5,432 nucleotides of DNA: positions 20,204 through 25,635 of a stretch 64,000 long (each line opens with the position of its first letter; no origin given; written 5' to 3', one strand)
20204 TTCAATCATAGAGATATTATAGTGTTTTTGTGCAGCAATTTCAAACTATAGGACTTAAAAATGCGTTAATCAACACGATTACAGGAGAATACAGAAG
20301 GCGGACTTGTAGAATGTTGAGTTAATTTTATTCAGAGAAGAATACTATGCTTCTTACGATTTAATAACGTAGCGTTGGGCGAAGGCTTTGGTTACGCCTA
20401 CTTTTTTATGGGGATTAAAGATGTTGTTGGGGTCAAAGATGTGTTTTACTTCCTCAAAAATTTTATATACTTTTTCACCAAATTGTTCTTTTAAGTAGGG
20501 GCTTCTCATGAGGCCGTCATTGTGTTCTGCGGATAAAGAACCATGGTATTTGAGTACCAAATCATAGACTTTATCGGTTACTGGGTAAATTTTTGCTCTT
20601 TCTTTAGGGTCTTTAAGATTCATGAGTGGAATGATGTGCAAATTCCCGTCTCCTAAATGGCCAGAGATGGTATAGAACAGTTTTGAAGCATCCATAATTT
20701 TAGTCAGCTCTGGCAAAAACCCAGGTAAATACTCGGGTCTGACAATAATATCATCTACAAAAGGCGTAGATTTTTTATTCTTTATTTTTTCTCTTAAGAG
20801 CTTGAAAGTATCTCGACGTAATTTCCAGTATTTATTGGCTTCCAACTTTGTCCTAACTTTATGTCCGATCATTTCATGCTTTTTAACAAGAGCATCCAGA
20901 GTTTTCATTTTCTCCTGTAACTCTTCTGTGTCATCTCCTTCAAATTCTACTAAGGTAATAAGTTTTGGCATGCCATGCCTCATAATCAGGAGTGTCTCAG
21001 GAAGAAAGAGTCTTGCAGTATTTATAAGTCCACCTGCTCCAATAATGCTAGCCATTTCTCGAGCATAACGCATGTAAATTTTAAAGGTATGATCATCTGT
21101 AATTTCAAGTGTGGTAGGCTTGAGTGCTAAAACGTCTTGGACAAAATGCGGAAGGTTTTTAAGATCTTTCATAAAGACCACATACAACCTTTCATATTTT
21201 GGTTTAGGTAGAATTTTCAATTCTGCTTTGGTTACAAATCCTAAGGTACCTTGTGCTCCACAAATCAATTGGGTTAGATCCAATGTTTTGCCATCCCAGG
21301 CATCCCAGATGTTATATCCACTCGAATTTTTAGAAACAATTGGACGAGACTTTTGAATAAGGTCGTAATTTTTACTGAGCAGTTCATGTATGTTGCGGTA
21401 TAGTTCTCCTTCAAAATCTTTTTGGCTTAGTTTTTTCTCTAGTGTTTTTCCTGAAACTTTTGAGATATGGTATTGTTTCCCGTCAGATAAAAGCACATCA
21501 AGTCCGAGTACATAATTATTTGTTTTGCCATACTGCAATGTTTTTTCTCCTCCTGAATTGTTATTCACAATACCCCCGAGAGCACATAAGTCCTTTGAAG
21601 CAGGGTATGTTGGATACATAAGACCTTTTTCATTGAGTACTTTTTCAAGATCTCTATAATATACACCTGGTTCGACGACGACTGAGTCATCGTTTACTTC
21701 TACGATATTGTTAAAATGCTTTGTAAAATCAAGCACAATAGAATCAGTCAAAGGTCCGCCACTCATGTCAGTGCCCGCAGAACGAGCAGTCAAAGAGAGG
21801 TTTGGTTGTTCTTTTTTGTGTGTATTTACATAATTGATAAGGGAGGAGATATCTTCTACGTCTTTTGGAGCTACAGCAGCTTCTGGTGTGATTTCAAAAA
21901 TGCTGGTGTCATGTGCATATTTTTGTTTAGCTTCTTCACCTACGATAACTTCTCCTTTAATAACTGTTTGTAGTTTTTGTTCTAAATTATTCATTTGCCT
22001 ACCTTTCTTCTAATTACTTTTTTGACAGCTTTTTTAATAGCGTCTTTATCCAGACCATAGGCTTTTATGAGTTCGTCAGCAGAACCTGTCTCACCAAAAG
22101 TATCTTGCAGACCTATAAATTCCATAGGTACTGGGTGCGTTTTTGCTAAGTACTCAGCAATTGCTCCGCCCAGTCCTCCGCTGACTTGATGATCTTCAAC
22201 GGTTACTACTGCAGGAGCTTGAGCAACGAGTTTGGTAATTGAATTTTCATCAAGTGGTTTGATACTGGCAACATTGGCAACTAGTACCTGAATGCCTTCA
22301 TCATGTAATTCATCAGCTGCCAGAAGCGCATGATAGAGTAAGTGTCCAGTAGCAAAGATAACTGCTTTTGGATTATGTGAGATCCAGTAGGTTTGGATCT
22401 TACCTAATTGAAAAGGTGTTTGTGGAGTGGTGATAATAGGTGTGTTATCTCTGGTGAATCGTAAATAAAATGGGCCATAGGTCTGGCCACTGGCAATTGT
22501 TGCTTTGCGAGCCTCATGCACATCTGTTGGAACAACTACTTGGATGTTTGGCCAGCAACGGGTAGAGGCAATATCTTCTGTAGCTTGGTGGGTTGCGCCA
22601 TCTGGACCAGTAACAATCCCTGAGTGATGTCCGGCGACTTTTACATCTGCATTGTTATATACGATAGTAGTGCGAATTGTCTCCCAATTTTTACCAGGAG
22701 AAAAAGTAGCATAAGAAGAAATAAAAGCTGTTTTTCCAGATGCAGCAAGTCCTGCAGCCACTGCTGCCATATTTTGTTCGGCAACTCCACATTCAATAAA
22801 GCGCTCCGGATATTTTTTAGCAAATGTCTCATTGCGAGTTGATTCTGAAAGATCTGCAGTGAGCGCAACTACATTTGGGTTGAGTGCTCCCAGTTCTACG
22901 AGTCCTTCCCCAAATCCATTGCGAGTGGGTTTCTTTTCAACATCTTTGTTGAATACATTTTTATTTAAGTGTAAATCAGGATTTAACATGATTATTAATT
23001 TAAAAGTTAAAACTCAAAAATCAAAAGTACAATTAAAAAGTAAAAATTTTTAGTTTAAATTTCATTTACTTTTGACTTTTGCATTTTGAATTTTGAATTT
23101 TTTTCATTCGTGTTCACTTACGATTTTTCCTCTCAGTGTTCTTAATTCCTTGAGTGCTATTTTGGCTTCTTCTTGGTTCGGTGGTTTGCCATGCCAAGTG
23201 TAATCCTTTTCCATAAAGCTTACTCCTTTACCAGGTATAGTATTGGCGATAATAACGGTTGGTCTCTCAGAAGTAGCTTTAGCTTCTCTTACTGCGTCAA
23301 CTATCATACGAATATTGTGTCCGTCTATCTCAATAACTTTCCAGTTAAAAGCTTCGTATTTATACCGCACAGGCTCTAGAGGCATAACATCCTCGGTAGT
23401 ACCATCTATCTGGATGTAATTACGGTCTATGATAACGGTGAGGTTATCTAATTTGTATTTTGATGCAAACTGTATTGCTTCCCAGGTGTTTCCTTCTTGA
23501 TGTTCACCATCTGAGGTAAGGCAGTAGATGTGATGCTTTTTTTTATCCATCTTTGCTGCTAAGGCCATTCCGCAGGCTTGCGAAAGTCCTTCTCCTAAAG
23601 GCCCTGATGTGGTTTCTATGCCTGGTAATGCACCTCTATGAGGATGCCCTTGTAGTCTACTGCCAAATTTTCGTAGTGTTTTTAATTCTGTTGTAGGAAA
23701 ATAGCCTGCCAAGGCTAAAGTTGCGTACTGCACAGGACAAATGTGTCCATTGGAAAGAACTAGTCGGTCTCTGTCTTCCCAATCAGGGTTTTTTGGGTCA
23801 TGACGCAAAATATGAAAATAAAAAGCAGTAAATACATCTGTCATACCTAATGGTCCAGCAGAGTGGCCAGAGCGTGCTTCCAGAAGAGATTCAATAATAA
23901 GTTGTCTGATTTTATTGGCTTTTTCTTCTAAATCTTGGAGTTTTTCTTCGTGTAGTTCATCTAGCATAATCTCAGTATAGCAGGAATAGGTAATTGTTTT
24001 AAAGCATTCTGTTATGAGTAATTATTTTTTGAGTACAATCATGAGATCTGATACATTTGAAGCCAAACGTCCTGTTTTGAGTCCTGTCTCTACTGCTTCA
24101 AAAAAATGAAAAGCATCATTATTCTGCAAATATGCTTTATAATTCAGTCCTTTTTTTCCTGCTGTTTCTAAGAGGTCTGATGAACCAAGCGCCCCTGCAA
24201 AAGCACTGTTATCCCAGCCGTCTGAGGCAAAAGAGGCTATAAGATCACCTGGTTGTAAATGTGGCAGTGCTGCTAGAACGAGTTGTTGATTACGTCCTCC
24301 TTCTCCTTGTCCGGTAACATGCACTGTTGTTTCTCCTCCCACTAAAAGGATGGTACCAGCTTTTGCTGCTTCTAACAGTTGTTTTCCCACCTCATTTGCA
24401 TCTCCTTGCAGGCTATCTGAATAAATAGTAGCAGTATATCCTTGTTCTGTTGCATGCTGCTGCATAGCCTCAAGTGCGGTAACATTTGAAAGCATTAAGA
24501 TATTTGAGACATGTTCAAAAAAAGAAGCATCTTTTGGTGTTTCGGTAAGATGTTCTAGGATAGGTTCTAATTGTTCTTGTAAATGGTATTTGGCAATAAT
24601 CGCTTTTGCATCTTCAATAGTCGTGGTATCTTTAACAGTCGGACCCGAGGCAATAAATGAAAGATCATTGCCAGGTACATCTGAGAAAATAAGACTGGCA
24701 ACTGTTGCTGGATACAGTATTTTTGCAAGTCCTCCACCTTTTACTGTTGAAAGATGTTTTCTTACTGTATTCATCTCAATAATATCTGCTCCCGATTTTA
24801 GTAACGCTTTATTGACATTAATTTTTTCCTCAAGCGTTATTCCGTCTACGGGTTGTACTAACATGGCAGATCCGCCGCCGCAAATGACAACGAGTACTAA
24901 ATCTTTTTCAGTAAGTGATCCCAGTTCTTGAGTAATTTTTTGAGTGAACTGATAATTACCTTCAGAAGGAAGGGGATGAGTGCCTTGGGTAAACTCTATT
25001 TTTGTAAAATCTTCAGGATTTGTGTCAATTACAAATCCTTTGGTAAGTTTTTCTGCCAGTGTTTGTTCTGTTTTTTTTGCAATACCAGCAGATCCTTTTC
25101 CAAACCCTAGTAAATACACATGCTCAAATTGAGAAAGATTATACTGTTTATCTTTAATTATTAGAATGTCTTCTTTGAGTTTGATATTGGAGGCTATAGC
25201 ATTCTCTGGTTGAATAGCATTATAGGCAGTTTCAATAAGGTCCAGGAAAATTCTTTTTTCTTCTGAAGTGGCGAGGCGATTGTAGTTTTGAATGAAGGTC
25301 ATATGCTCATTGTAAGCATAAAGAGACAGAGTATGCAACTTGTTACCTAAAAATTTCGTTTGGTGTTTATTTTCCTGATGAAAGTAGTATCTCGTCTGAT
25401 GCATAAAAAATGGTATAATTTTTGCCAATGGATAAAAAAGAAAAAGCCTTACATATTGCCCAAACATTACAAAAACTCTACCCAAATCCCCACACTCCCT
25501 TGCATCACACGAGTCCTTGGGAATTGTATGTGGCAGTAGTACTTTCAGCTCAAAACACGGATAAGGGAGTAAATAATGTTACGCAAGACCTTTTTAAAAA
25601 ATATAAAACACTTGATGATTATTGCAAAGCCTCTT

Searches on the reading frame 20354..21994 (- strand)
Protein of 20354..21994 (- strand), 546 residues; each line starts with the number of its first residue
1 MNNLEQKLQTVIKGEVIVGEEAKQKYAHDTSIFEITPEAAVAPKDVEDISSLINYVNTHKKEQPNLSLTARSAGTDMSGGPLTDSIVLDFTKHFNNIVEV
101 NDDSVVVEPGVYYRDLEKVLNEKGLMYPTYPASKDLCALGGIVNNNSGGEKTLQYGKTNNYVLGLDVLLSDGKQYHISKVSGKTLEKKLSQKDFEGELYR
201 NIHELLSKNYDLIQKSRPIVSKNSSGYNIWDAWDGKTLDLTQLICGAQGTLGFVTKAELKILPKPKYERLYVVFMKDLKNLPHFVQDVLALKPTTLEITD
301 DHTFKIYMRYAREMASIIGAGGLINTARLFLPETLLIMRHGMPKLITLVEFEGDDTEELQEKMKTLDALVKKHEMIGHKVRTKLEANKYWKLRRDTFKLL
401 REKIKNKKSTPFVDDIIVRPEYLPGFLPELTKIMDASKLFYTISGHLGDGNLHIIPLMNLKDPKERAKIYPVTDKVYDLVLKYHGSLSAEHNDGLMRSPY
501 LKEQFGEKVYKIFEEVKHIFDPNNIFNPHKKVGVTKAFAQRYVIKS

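Call 95: search_protein_families(library=pfam, proteins=[window:20354-21994:-], max_evalue=0.00001)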
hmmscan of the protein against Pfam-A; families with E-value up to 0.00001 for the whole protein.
window:20354-21994:- (546 aa): 2 families
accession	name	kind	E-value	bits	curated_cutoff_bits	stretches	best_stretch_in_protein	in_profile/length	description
PF02913.24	FAD-oxidase_C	-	1.7e-46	159.4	21.2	1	264-530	1-247/248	FAD linked oxidases, C-terminal domain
PF01565.28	FAD_binding_4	-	9.9e-32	110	26.4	1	37-177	1-138/139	FAD binding domain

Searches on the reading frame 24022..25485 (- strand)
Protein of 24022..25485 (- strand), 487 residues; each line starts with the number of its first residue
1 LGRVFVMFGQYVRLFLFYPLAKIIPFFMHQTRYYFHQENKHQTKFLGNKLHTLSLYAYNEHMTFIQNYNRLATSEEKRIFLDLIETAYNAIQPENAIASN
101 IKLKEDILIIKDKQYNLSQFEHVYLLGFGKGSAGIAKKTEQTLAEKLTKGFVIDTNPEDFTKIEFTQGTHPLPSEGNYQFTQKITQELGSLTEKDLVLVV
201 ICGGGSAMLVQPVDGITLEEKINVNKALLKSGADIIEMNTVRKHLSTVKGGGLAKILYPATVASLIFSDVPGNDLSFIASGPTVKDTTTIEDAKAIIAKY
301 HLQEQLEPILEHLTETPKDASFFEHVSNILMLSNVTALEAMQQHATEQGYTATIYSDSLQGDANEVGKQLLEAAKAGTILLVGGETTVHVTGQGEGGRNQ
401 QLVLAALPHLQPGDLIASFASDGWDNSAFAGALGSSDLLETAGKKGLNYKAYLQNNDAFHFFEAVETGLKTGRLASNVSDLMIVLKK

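Call 95: search_protein_families(library=pfam, proteins=[window:24022-25485:-], max_evalue=0.00001)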
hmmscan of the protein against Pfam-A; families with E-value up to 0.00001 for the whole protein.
window:24022-25485:- (487 aa): 2 families
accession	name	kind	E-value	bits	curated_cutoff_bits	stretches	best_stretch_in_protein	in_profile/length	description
PF13660.11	DUF4147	-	1.4e-73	247.6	23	1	82-312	4-232/234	Domain of unknown function (DUF4147)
PF05161.18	MOFRL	-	6.3e-25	87.9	28.3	1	379-480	2-106/106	MOFRL family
